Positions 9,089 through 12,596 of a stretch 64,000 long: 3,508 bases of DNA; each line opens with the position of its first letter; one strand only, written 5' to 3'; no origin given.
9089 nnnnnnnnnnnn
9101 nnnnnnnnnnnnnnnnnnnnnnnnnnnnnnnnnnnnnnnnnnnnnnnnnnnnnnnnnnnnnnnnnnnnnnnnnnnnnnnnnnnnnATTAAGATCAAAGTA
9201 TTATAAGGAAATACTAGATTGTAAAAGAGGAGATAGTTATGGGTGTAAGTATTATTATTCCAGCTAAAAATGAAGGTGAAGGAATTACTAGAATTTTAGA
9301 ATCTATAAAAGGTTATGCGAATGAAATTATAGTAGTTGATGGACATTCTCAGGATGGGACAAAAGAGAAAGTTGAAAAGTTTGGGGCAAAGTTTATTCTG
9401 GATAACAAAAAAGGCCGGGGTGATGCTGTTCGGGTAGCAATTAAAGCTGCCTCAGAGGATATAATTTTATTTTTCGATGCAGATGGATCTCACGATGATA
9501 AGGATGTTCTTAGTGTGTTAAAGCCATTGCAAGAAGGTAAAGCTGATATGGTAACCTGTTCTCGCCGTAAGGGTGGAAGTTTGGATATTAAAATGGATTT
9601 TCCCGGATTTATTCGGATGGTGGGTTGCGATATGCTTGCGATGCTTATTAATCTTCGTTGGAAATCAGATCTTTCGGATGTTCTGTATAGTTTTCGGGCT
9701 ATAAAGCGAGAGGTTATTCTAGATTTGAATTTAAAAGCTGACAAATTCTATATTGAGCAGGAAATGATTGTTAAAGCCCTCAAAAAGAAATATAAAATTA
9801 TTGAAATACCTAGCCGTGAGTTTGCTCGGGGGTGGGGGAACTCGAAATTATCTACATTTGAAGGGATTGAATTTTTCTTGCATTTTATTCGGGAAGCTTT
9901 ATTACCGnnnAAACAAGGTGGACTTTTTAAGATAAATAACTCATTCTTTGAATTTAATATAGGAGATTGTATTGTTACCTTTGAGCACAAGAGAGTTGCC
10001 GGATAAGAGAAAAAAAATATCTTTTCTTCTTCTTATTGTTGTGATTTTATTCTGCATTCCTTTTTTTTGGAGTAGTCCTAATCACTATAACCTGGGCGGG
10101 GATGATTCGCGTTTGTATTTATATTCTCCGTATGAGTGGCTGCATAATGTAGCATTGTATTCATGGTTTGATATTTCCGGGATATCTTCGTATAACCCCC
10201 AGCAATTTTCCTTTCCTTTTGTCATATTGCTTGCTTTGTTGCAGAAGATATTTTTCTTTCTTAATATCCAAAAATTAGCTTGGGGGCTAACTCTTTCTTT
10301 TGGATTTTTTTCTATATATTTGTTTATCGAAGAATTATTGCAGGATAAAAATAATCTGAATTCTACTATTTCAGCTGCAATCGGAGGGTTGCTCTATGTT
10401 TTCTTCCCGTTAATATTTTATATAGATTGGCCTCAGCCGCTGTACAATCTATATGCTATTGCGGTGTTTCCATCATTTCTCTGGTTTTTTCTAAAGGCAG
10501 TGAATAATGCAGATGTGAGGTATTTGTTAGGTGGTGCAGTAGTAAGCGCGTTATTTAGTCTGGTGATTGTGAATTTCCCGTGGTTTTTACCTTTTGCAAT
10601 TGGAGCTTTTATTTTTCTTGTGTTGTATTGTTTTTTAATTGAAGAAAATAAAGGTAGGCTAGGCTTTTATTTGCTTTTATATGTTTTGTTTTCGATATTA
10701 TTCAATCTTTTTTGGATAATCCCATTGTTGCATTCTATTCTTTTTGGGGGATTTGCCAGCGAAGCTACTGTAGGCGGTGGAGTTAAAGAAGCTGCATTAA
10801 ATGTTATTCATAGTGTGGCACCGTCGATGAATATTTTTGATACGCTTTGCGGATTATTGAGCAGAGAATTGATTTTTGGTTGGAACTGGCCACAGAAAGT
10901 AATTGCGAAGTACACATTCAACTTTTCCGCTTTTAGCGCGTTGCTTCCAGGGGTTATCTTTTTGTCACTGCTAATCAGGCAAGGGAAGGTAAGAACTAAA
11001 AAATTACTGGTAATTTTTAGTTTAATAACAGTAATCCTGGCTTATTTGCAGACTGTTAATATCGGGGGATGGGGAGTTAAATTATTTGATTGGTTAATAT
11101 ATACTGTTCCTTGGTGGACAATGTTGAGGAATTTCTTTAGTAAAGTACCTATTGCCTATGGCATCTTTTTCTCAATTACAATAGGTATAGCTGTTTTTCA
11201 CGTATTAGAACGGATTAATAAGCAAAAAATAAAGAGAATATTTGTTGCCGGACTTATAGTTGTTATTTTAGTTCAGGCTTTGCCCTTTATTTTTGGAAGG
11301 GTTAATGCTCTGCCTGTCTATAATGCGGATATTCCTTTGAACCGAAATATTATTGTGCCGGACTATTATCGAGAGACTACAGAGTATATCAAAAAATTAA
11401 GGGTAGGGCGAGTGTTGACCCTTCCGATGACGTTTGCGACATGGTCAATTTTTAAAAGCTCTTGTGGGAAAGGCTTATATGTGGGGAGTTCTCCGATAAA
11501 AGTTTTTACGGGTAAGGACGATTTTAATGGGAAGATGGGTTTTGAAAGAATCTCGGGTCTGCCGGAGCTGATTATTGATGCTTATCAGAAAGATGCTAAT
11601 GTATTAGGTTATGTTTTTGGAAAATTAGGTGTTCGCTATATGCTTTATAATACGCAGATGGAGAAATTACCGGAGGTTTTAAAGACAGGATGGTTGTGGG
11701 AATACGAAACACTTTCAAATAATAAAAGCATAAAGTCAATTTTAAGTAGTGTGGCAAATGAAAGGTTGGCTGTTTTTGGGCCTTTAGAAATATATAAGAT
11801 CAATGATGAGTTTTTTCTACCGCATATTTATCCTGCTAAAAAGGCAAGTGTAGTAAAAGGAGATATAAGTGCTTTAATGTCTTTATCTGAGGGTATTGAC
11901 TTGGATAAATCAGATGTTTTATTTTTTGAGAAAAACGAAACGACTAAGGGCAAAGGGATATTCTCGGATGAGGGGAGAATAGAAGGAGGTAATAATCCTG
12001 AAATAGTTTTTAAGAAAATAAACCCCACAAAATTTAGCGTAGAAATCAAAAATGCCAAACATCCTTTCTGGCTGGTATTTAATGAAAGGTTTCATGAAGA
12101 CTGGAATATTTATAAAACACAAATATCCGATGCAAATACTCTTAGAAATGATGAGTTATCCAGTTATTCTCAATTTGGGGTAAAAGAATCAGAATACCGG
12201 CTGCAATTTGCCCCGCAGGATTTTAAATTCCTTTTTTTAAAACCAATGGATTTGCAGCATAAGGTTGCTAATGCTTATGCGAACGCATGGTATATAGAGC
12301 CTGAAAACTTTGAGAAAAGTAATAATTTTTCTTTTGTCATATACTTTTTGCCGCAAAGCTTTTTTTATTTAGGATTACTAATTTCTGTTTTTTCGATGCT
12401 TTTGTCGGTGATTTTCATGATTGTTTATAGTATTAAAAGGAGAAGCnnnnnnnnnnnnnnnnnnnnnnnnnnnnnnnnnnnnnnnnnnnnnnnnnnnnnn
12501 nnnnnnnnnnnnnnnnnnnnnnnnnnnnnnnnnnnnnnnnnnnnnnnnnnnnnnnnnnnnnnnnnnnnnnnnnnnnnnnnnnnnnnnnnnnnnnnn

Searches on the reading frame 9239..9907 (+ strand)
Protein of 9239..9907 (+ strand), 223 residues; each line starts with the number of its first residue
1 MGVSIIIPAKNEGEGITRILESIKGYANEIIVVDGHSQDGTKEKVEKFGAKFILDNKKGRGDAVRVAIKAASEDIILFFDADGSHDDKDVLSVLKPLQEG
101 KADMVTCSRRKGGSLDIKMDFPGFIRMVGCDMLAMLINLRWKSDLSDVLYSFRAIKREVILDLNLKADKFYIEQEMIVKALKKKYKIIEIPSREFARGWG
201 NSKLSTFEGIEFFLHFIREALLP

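Call 7: search_protein_families(library=pfam, proteins=[window:9239-9907:+], max_evalue=0.01)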
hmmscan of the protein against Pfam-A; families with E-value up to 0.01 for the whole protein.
window:9239-9907:+ (223 aa): 3 families
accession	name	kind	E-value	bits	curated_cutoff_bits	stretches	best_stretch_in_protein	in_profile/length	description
PF00535.33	Glycos_transf_2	-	1.3e-24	87.5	23.3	1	4-160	1-164/168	Glycosyl transferase family 2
PF13704.12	Glyco_tranf_2_4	-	0.0025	18.7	27.5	1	10-82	1-81/98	Glycosyl transferase family 2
PF13641.12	Glyco_tranf_2_3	-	0.0039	17.7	27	1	3-109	3-123/230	Glycosyltransferase like family 2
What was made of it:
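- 9239..9910 (+): Small GT2 glycosyltransferase (223 aa), the second gene of the same cassette. By inference it is a candidate polyprenyl-phosphate-sugar synthase that would supply the donor. Pfam PF00535 at 1.3e-24 (call 7).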

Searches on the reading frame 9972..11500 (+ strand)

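Call 19: search_protein_families(library=pfam, proteins=[window:9972-11500:+], max_evalue=10)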
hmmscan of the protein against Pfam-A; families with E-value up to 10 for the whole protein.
window:9972-11500:+ (509 aa): 1 family
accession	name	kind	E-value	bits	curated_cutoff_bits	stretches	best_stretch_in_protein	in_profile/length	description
PF19545.4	DUF6069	-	0.1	13.1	27.2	1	393-442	49-98/129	Family of unknown function (DUF6069)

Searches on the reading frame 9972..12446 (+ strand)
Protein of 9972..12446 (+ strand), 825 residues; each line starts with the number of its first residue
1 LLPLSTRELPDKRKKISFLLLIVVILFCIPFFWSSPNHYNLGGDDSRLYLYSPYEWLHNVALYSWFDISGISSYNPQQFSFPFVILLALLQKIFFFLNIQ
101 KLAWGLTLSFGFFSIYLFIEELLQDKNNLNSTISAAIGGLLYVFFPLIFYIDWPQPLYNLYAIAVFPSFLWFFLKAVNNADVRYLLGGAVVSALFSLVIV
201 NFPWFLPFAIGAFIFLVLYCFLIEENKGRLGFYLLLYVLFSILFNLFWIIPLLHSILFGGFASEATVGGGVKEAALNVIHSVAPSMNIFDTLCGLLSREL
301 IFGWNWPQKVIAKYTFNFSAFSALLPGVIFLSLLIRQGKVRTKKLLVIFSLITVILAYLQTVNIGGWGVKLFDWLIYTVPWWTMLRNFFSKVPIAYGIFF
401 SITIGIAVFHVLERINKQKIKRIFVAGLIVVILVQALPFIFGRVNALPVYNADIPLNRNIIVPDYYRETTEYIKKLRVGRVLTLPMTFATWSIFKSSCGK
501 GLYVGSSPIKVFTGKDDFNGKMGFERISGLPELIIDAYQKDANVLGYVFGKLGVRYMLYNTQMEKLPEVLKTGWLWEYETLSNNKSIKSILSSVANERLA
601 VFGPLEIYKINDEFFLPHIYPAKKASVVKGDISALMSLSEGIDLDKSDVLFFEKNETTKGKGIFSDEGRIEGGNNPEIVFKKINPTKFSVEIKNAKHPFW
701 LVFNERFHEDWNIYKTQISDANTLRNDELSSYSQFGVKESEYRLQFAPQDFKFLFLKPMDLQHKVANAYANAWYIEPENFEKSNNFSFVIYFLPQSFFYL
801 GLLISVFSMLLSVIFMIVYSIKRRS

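Call 7: search_protein_families(library=pfam, proteins=[window:9972-12446:+], max_evalue=0.01)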
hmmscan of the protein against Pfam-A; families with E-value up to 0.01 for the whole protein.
window:9972-12446:+ (825 aa): 0 families

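Call 9: search_protein_families(library=ncbifam, proteins=[window:9972-12446:+], max_evalue=1)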
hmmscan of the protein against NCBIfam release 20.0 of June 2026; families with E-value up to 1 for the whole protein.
window:9972-12446:+ (825 aa): 1 family
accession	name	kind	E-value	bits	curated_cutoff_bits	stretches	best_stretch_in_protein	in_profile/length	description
NF003707.0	PRK05325.1-2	equivalog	0.063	12.3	396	1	702-730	325-354/428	hypothetical protein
